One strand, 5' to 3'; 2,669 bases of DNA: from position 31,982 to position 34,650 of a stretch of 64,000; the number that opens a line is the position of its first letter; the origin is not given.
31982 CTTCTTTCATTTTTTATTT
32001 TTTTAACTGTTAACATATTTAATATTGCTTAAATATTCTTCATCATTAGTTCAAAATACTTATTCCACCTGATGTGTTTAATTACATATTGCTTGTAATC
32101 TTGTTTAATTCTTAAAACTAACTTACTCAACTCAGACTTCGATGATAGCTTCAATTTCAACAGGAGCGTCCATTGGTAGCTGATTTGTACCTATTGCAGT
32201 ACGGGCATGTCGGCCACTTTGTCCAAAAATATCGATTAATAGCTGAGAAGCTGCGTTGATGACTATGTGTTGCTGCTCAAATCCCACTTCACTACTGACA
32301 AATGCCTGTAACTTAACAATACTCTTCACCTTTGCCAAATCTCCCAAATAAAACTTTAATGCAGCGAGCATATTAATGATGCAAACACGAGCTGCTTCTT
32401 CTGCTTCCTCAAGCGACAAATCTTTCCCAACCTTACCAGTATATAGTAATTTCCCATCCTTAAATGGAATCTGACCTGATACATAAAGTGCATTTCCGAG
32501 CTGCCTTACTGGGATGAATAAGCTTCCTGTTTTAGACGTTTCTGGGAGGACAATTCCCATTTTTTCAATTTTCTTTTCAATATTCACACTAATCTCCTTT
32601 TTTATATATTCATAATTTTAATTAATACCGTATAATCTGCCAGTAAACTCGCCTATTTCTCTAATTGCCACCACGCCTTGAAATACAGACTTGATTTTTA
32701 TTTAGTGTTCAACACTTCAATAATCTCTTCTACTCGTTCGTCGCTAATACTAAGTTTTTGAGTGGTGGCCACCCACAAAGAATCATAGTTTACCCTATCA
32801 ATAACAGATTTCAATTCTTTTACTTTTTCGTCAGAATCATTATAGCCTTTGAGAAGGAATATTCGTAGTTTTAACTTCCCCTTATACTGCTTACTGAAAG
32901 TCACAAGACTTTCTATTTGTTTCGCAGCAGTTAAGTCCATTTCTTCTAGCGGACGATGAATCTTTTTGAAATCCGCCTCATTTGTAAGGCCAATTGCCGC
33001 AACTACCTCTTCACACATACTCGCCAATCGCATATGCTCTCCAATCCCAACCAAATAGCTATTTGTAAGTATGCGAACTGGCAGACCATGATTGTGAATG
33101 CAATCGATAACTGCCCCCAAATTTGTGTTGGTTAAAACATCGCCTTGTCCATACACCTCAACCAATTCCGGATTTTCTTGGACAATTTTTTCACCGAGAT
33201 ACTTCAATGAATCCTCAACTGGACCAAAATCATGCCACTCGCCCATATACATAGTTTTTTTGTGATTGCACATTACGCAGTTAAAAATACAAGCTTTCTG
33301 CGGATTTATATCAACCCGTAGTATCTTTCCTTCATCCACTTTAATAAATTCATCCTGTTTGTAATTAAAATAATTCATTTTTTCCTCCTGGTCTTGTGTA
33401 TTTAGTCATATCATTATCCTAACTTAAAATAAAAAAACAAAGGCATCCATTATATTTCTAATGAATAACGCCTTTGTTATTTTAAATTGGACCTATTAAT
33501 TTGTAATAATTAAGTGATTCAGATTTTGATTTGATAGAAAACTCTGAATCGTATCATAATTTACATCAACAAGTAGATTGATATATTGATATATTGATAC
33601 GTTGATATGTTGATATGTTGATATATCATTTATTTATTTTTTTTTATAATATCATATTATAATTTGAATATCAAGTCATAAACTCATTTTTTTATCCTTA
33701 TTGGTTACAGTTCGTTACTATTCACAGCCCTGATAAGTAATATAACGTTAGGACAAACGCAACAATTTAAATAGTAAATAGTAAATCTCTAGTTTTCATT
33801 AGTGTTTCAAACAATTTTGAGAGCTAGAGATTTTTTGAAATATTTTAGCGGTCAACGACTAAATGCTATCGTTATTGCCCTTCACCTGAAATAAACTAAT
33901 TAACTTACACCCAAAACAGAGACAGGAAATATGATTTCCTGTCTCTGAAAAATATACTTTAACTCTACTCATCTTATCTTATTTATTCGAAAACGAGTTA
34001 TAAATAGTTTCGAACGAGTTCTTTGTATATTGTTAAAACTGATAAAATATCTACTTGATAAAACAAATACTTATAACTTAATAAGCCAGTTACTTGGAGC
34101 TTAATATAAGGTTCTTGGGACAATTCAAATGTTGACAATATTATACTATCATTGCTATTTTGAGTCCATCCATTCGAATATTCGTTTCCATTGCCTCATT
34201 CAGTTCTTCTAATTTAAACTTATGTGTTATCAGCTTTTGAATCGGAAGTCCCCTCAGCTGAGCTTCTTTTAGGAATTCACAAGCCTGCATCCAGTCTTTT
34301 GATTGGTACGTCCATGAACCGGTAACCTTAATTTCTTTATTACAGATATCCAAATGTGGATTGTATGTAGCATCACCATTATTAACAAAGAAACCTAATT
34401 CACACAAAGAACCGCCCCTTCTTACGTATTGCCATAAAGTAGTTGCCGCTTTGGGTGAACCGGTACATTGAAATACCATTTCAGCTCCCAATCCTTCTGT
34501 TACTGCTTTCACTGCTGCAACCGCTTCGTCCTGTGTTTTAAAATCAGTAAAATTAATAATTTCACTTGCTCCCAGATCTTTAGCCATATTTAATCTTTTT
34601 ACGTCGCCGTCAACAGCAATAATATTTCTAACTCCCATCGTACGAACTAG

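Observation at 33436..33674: Six phased TTGATA hexamers inside a ~260-nt leader that ends in an intrinsic terminator: candidate protein-dependent attenuation (or iteron-like operator)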

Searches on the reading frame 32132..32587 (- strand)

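Call 6: search_protein_families(library=pfam, proteins=[window:32132-32587:-])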
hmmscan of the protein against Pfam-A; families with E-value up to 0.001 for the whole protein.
window:32132-32587:- (151 aa): 2 families
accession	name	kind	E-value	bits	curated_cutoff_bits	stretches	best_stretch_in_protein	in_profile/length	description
PF14588.11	YjgF_endoribonc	-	7.3e-22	78.2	35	1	7-139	4-136/148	YjgF/chorismate_mutase-like, putative endoribonuclease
PF01042.26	Ribonuc_L-PSP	-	4.9e-14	52.8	27.3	1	29-150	16-120/121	Endoribonuclease L-PSP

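Call 46: search_protein_families(library=ncbifam, proteins=[window:32132-32587:-], max_evalue=0.001)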
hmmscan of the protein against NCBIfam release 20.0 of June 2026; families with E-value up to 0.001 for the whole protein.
window:32132-32587:- (151 aa): 1 family
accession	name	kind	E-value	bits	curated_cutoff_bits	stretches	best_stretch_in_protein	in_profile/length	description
TIGR00004.1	TIGR00004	subfamily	6.4e-07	29.6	106.25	1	29-149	21-123/125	Rid family detoxifying hydrolase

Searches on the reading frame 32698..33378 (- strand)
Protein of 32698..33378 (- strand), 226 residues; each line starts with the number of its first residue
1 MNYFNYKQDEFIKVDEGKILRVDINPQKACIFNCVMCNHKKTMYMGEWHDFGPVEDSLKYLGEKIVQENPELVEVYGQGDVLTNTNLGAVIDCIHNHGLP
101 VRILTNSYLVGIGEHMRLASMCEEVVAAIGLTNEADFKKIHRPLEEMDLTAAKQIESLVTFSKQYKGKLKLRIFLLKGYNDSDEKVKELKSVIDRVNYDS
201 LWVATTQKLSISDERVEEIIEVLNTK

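Call 6: search_protein_families(library=pfam, proteins=[window:32698-33378:-])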
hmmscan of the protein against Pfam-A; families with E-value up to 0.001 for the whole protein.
window:32698-33378:- (226 aa): 1 family
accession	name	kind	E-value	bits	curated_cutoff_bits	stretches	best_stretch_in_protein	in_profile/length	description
PF04055.27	Radical_SAM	-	1.7e-07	32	29.5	1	24-187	1-163/166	Radical SAM superfamily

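Call 7: find_encoding_contigs(protein=window:32698-33378:-, flank=3000, max_places=10)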
Protein window:32698-33378:- (226 aa): 1 contig read that carries it; 1 place shown.
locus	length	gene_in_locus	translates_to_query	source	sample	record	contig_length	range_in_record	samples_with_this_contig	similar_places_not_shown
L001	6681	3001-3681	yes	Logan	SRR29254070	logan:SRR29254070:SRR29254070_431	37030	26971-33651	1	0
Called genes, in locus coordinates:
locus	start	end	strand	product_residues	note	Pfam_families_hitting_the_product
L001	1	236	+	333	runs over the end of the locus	PF14486:DUF4432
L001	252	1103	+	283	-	PF01116:F_bP_aldolase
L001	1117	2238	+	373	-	PF08240:ADH_N, PF16912:Glu_dehyd_C, PF00107:ADH_zinc_N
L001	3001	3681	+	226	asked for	PF04055:Radical_SAM (weak)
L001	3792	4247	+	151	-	PF14588:YjgF_endoribonc, PF01042:Ribonuc_L-PSP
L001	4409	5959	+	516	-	PF00496:SBP_bac_5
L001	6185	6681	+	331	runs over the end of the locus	PF19300:BPD_transp_1_N, PF00528:BPD_transp_1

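Call 11: find_homologous_proteins(query=window:32698-33378:-)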
Query window:32698-33378:- (226 aa): 56 proteins with E <= 0.001 among 230 candidates.
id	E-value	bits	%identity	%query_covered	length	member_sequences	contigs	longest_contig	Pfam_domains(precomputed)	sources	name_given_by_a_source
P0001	1.9e-147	507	100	100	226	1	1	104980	PF04055.28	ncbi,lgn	ncbi:MAG: radical SAM protein [Lachnotalea sp.]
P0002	1.4e-93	331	63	100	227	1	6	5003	-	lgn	-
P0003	4.9e-93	329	65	100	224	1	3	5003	-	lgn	-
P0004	1.0e-92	328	63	100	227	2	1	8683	-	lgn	-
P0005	1.2e-92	328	64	100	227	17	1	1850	PF04055.28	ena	-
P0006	3.6e-91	323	61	100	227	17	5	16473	-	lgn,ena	-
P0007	7.9e-91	322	63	100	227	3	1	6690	-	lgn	-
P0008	2.5e-90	320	61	99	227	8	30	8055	-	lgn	-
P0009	3.0e-90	320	61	99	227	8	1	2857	-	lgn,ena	-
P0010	4.0e-90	319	62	99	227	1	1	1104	-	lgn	-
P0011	1.5e-89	317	59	100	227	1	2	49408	-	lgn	-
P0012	2.1e-89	317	59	100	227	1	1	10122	-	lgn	-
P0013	2.3e-89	317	60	100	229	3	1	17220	PF04055.28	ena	-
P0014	5.6e-89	316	59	100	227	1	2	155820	-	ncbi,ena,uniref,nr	ncbi:hypothetical protein [uncultured Dysosmobacter sp.]|uniref:hypothetical protein n=1 Tax=uncultu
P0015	1.7e-88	314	60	99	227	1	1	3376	-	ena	-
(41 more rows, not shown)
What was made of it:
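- On Slippage contingency locus: The nearest homologue is 65% identical (call 11).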

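Call 17: find_encoding_contigs(protein=P0003, flank=4000, max_places=3)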
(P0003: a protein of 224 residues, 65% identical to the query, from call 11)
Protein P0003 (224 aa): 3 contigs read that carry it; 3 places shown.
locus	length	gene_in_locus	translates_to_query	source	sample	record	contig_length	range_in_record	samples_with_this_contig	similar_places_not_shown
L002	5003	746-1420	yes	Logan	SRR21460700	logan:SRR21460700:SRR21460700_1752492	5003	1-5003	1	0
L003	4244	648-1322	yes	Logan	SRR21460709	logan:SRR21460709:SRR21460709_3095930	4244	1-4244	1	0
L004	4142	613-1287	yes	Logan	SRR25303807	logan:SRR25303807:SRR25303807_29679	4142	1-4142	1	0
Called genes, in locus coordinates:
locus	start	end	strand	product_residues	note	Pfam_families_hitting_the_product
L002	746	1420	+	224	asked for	-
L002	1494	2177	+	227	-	-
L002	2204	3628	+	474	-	PF00474:SSF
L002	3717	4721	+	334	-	PF05544:Pro_racemase, PF01678:DAP_epimerase (faint)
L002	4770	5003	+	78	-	?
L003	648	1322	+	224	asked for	-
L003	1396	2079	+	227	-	-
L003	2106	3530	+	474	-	PF00474:SSF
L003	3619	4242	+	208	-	?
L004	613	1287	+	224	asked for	-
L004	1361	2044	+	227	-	-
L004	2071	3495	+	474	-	PF00474:SSF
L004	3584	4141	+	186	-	?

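Call 18: find_encoding_contigs(protein=P0006, flank=4000, max_places=3)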
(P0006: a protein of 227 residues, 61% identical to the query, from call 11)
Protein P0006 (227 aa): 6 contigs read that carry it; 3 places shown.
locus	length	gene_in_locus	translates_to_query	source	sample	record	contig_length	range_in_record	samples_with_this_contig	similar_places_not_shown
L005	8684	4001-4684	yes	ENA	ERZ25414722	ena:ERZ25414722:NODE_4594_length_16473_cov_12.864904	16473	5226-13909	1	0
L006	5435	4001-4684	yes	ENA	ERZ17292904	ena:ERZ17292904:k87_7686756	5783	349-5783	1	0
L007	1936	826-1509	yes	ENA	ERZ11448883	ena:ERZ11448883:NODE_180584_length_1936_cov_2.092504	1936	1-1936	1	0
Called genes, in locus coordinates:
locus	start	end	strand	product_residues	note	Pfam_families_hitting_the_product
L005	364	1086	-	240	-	PF00392:GntR, PF07702:UTRA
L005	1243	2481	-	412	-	PF06738:ThrE, PF12821:ThrE_2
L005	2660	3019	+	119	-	PF01042:Ribonuc_L-PSP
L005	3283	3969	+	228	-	-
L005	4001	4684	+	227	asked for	-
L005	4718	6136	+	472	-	PF00474:SSF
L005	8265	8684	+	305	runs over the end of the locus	PF02899:Phage_int_SAM_1, PF12834:Phage_int_SAM_2 (faint), PF00589:Phage_integrase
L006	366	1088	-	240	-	PF00392:GntR, PF07702:UTRA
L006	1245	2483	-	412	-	PF06738:ThrE, PF12821:ThrE_2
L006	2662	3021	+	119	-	PF01042:Ribonuc_L-PSP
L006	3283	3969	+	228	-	-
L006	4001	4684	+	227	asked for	-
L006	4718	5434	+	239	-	?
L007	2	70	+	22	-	?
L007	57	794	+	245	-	-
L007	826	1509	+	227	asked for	-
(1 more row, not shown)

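Call 19: find_encoding_contigs(protein=P0014, flank=4000, max_places=2)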
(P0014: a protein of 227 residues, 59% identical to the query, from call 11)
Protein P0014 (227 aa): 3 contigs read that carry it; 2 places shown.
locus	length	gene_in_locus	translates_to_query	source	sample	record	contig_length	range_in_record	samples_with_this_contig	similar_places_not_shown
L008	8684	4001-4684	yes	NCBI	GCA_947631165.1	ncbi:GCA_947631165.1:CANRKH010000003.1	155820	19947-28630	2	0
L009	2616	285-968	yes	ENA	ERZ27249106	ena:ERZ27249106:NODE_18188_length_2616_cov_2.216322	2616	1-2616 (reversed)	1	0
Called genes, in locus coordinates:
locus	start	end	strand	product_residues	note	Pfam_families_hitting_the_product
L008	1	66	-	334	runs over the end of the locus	PF05544:Pro_racemase, PF01678:DAP_epimerase (faint)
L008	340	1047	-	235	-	PF00392:GntR, PF07702:UTRA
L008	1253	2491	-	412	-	PF06738:ThrE, PF12821:ThrE_2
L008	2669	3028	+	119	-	PF01042:Ribonuc_L-PSP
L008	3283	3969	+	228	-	-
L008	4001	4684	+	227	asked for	-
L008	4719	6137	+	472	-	PF00474:SSF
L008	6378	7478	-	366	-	PF00356:LacI, PF00532:Peripla_BP_1, PF13407:Peripla_BP_4, PF13377:Peripla_BP_3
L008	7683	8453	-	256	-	PF01261:AP_endonuc_2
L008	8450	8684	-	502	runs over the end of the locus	PF01970:TctA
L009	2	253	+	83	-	?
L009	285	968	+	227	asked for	-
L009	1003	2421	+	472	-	PF00474:SSF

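Call 27: find_related_loci(query=A2, collection=genome_contigs, flank=6000)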
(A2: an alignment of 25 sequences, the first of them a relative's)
Query A2 (226 aa) in genome_contigs; peptide patterns used: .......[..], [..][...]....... (x = any residue, [..] = any of these).
26 stretches matched a pattern; 9 encode a relative of the query (tblastn E <= 1e-3); 8 distinct loci.
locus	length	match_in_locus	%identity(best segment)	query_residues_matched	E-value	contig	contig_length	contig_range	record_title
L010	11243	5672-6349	58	1-224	1e-95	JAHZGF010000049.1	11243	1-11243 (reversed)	MAG: Clostridiales bacterium isolate HRGM_Genome_3054 HRGM_Genome_3054_49, whole genome shotgun sequence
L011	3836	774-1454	58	1-225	2e-94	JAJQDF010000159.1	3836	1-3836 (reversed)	MAG: Clostridiales bacterium isolate MI.1_11 NODE_4827_length_3836_cov_6.776250, whole genome shotgun sequence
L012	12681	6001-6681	59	1-225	6e-96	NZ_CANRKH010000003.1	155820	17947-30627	MAG: uncultured Dysosmobacter sp. isolate Lapin-021__bin87 Lapin-021__NODE_90_length_155820_cov_6.392563, whole genome s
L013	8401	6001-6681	55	1-225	2e-88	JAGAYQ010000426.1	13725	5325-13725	MAG: Pyramidobacter sp. isolate RGIG8893 Water_deer_Omasum.Co__c595190, whole genome shotgun sequence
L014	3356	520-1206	54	1-226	7e-83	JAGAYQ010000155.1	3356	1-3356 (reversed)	MAG: Pyramidobacter sp. isolate RGIG8893 Water_deer_Omasum.Co__c220031, whole genome shotgun sequence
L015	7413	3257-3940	53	1-225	6e-81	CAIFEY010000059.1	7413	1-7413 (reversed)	MAG: uncultured Eubacteriaceae bacterium isolate UMB00019 genome assembly, contig: NODE_1103_length_7413_cov_21.664175,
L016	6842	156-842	52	1-226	2e-79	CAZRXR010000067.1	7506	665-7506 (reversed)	MAG TPA_asm: uncultured Synergistaceae bacterium isolate SRP314395_co1_58 genome assembly, contig: NODE_9017_length_7506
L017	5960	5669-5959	59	1-94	6e-32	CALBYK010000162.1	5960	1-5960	MAG TPA_asm: uncultured Prevotella sp. isolate SRR1747057_bin.11_CONCOCT_v1.1_MAG genome assembly, contig: ERZ808289.252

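Call 46: search_protein_families(library=ncbifam, proteins=[window:32698-33378:-], max_evalue=0.001)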
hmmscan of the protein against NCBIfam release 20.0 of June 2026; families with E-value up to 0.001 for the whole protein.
window:32698-33378:- (226 aa): 2 families
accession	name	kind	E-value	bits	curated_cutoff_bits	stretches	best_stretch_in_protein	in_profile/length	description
TIGR04317.1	W_rSAM_matur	equivalog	2.7e-05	23.5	380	1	23-170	7-151/349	tungsten cofactor oxidoreductase radical SAM maturase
TIGR04426.1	rSAM_desII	equivalog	0.00071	18.4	450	0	22-109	116-202/468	dTDP-4-amino-4,6-dideoxy-D-glucose ammonia-lyase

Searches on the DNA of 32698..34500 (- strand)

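Call 4: search_rna_families(source=window, start=33000, end=34500, threshold=evalue, max_evalue=10, show_alignments=3)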
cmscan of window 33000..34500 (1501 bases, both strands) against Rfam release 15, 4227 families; matches with E-value up to 10: 8.
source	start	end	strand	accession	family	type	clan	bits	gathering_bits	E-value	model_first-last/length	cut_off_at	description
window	33913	34022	-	RF02434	SpF39_sRNA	Gene; sRNA;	-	30.9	60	0.13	1-109/109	no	Streptococcus sRNA SpF39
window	33917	33947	-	RF03973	mir-5615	Gene; miRNA;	-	22.8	82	0.13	13-47/61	no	mir-5615 microRNA precursor family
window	33917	33947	+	RF03973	mir-5615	Gene; miRNA;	-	22.4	82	0.17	13-47/61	no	mir-5615 microRNA precursor family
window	33911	33950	-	RF03445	mir-7552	Gene; miRNA;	-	22.1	59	1.2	1-63/63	no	mir-7552 microRNA precursor family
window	33414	33495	-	RF03464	mir-465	Gene; miRNA;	CL00136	20.5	65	0.44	1-79/79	no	mir-465 microRNA precursor family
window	33412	33491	-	RF02733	ToxT_thermometer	Cis-reg; thermoregulator;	-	19.9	81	3.7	1-71/71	no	ToxT 5' UTR thermometer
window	33918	33946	+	RF03378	mir-7398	Gene; miRNA;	-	18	44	2.5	6-54/60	no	mir-7398 microRNA precursor family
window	33782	33834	+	RF03664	MIR6288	Gene; miRNA;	-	15.9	74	10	1-92/92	no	MIR6288 microRNA precursor family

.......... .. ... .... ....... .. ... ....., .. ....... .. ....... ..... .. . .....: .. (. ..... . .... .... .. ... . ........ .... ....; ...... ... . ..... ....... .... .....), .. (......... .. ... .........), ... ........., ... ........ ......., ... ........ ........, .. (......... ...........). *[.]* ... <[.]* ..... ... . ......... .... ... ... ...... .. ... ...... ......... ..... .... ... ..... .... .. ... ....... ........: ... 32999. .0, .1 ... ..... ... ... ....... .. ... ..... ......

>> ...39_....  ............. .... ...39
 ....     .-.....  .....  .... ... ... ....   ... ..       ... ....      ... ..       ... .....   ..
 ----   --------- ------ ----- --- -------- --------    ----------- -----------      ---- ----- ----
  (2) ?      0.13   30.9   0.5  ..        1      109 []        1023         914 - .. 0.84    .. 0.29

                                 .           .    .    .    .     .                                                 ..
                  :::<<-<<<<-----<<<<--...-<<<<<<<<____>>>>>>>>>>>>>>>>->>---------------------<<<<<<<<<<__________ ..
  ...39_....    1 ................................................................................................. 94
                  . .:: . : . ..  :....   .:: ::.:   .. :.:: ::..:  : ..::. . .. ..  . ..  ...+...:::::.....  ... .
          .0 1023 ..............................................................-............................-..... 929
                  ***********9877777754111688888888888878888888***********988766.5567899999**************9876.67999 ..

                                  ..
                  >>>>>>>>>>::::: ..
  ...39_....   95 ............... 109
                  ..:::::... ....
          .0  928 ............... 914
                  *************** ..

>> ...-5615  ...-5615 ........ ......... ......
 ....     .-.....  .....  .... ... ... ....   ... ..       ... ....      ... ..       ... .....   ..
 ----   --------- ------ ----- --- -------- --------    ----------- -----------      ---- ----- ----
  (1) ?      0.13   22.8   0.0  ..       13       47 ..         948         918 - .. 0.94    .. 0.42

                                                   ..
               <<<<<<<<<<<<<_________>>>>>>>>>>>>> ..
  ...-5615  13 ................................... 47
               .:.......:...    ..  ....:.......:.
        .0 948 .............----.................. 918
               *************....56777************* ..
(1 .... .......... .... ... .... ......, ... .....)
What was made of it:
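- On Known cis-regulatory RNA (riboswitch, T-box, etc.): No hit near the gathering score in 33000-34500 at E up to 10 (call 4).
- No Rfam family matches (call 4). No Rfam hit (call 4).
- Tried and rejected: An E-value scan of 33000-34500 gave only sub-threshold noise, including a SpF39 hit at E = 0.13 that is essentially the upstream operon's terminator (call 4).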

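Call 39: search_rna_families(sources=[L002, L005, L008, L013, L015, L017, L010], threshold=gathering)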
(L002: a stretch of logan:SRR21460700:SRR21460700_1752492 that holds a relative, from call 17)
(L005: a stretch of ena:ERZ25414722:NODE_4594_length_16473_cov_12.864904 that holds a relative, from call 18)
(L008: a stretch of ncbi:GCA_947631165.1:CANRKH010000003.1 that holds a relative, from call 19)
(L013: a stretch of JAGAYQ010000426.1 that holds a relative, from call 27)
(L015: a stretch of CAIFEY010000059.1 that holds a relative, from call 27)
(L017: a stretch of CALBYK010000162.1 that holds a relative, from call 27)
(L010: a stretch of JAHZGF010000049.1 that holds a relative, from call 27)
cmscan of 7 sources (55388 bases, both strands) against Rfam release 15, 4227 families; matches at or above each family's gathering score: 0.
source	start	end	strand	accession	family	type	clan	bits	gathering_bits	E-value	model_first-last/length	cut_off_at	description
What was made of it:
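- On Known cis-regulatory RNA (riboswitch, T-box, etc.): None in 7 orthologous loci (call 39).
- Tried and rejected: A gathering-threshold scan of 7 orthologous loci gave nothing (call 39).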
